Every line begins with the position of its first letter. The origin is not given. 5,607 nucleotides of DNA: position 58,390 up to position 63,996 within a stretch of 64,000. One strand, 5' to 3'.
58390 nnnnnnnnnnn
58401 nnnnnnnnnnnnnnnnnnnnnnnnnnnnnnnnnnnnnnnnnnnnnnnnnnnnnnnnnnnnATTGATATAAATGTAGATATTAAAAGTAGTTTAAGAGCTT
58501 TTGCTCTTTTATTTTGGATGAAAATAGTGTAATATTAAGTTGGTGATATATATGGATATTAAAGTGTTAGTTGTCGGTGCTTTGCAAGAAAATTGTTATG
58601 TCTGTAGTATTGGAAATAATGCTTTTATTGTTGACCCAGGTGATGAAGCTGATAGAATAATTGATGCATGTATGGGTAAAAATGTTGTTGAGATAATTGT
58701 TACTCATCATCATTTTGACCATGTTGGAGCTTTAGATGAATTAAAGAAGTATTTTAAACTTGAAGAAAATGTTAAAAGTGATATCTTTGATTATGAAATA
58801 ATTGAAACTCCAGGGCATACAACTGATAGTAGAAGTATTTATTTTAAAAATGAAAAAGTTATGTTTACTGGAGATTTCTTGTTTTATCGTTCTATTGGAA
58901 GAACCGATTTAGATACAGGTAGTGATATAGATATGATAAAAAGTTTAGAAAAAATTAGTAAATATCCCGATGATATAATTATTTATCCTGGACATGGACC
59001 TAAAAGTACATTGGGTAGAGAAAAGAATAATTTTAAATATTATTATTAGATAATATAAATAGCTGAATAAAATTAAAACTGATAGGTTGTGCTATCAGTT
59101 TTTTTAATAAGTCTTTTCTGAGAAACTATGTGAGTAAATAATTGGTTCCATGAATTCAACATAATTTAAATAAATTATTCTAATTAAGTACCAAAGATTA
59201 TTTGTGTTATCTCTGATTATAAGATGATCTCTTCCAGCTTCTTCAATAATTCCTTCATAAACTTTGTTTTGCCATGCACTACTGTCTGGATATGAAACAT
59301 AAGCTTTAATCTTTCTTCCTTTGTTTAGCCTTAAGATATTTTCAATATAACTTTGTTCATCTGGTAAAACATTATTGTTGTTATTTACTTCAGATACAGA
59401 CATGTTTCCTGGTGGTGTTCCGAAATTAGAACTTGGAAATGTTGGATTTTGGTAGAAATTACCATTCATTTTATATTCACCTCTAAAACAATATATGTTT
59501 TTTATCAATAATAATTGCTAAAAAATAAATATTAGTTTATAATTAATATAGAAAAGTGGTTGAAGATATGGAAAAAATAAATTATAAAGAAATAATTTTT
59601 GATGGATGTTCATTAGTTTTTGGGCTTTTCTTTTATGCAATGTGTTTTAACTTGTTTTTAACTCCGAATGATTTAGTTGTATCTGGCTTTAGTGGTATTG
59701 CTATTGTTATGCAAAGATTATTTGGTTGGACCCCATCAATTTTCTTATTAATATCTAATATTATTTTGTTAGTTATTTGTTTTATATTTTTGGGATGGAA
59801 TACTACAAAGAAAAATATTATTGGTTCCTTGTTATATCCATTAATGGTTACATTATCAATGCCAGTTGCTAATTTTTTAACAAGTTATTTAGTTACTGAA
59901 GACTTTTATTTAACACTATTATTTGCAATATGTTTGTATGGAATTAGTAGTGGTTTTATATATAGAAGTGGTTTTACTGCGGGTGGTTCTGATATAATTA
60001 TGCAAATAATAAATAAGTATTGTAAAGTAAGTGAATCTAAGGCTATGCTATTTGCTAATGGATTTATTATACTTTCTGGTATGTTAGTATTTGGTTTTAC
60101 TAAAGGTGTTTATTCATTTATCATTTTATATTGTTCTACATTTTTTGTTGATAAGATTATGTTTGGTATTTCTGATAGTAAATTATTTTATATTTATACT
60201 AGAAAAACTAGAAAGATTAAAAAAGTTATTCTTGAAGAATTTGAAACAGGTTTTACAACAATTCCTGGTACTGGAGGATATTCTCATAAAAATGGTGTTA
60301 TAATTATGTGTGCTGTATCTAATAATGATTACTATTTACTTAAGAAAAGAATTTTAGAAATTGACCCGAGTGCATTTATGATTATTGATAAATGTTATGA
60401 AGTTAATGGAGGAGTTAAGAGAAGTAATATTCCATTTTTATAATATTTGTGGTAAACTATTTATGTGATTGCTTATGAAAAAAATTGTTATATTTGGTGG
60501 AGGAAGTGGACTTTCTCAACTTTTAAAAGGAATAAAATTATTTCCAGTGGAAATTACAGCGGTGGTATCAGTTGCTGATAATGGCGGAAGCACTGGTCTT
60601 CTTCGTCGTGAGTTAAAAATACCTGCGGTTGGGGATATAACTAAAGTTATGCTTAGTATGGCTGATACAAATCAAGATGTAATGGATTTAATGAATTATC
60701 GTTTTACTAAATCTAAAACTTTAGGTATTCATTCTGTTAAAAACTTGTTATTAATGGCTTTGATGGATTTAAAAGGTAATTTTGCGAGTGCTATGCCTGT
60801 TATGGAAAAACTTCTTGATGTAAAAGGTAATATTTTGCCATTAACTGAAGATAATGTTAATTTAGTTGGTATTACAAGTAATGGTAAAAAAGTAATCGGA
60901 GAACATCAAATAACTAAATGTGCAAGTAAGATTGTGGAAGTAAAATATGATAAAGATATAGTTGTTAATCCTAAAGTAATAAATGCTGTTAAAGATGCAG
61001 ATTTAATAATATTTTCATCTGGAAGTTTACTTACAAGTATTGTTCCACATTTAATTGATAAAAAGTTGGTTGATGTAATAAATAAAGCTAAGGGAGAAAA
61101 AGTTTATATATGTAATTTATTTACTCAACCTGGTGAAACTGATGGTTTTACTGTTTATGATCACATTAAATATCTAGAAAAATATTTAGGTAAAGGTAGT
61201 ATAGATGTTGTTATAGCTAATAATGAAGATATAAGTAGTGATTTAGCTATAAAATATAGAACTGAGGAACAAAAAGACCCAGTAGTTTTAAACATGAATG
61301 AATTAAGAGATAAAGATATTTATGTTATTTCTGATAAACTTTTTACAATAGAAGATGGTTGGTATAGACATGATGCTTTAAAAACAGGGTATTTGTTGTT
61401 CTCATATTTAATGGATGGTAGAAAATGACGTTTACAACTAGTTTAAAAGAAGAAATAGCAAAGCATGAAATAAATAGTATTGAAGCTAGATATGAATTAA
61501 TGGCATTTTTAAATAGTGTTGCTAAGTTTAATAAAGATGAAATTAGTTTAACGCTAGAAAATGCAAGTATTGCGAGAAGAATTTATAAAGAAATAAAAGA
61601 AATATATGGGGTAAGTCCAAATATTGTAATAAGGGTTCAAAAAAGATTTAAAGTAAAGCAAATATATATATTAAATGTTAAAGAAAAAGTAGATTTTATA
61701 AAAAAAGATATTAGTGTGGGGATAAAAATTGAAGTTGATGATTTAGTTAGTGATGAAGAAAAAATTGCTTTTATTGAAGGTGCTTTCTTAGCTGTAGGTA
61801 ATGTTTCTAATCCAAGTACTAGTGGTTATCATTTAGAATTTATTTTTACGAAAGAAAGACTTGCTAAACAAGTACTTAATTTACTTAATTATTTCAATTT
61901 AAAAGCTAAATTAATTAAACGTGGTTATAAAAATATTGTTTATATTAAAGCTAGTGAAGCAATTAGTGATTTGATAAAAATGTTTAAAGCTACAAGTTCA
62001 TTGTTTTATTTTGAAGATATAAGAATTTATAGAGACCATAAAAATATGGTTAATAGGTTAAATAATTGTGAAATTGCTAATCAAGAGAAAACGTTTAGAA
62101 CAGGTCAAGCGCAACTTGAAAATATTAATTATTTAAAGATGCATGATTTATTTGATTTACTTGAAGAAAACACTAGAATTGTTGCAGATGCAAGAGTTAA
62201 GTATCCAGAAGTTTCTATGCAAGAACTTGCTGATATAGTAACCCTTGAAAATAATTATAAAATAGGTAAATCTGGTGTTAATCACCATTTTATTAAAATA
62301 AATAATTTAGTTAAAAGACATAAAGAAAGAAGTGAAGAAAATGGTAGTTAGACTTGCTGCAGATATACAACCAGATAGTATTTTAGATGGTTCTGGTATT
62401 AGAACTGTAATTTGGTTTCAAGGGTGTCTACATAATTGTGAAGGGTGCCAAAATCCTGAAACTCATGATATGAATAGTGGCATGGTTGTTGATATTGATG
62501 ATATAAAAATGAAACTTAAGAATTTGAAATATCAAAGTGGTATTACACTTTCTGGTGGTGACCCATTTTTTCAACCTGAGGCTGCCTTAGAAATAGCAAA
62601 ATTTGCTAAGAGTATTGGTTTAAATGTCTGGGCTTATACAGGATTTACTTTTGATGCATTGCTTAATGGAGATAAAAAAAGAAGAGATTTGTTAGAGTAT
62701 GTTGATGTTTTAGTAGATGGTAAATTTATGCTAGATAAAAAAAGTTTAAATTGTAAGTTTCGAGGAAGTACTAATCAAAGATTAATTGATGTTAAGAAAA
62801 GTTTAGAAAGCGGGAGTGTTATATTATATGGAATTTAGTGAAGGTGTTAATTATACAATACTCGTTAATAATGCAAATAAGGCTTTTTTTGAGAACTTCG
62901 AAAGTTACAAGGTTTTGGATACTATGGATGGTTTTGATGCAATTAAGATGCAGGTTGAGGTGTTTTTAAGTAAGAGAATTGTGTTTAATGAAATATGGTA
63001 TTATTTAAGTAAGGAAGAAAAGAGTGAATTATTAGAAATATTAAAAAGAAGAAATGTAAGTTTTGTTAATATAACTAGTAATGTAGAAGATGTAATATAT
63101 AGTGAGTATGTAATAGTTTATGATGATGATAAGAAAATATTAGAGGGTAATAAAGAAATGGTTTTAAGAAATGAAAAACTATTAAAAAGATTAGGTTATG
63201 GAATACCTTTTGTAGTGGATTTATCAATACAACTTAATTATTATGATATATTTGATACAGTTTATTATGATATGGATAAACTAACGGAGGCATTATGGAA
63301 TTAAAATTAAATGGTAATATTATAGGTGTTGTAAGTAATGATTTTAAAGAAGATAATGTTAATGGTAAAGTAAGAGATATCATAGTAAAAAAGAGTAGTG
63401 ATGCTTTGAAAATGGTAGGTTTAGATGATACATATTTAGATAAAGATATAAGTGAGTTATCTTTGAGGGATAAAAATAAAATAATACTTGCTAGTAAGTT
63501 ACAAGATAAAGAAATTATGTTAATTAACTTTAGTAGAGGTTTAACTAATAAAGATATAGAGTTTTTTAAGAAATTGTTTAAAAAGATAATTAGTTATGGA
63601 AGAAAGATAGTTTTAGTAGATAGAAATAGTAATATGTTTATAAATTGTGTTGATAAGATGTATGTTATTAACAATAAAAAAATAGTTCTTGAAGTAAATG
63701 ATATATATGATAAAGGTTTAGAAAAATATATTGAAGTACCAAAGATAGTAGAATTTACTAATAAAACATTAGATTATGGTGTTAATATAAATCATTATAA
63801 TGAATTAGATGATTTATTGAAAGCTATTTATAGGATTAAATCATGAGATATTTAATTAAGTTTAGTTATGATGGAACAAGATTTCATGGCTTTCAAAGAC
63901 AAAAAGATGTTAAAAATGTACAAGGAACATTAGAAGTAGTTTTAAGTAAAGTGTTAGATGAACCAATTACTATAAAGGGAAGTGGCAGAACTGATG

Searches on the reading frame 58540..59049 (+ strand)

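Call 36: search_protein_families(library=pfam, proteins=[window:58540-59049:+], max_evalue=0.001)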
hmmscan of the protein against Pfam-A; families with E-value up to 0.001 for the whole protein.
window:58540-59049:+ (169 aa): 1 family
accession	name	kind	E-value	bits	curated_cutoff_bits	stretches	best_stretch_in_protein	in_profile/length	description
PF00753.33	Lactamase_B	-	1.4e-28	100.6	22.7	2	13-73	2-68/196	Metallo-beta-lactamase superfamily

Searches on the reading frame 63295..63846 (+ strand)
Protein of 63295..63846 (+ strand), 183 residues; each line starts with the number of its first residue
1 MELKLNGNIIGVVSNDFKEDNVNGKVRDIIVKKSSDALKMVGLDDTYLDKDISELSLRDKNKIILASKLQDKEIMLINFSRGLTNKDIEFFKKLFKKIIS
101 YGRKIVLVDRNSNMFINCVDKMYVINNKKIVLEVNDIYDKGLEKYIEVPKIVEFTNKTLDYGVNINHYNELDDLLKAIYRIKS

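Call 37: find_encoding_contigs(protein=window:63295-63846:+, flank=10000, max_places=3)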
Protein window:63295-63846:+ (183 aa): 23 contigs read that carry it; 3 places shown.
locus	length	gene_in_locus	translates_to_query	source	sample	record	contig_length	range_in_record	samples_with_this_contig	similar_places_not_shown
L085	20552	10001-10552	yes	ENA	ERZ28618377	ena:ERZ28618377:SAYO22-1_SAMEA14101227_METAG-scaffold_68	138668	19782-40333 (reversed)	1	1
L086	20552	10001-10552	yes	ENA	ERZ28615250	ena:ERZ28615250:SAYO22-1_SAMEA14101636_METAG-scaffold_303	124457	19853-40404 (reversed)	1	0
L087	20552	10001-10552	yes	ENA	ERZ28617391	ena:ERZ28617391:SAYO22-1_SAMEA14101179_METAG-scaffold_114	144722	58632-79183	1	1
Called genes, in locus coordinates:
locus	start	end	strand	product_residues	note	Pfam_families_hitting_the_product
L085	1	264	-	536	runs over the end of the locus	PF01943:Polysacc_synt, PF03023:MurJ (faint)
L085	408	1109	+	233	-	PF00005:ABC_tran, PF13304:AAA_21 (faint)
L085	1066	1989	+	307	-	PF18075:FtsX_ECD, PF02687:FtsX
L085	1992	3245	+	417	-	PF01551:Peptidase_M23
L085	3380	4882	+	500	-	-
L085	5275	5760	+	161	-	PF00753:Lactamase_B, PF23023:Anti-Pycsar_Apyc1 (weak), PF00753:Lactamase_B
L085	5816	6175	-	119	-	PF09671:Spore_GerQ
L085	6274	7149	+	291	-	PF02588:YitT_membrane, PF10035:DUF2179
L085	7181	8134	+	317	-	PF01933:CofD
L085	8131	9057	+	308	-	PF10298:WhiA_N, PF14527:LAGLIDADG_WhiA, PF02650:HTH_WhiA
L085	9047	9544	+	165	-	PF13353:Fer4_12, PF04055:Radical_SAM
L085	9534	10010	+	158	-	-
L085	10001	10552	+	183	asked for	-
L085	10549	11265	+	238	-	PF01416:PseudoU_synth_1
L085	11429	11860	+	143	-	PF00572:Ribosomal_L13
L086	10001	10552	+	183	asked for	-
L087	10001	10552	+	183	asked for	-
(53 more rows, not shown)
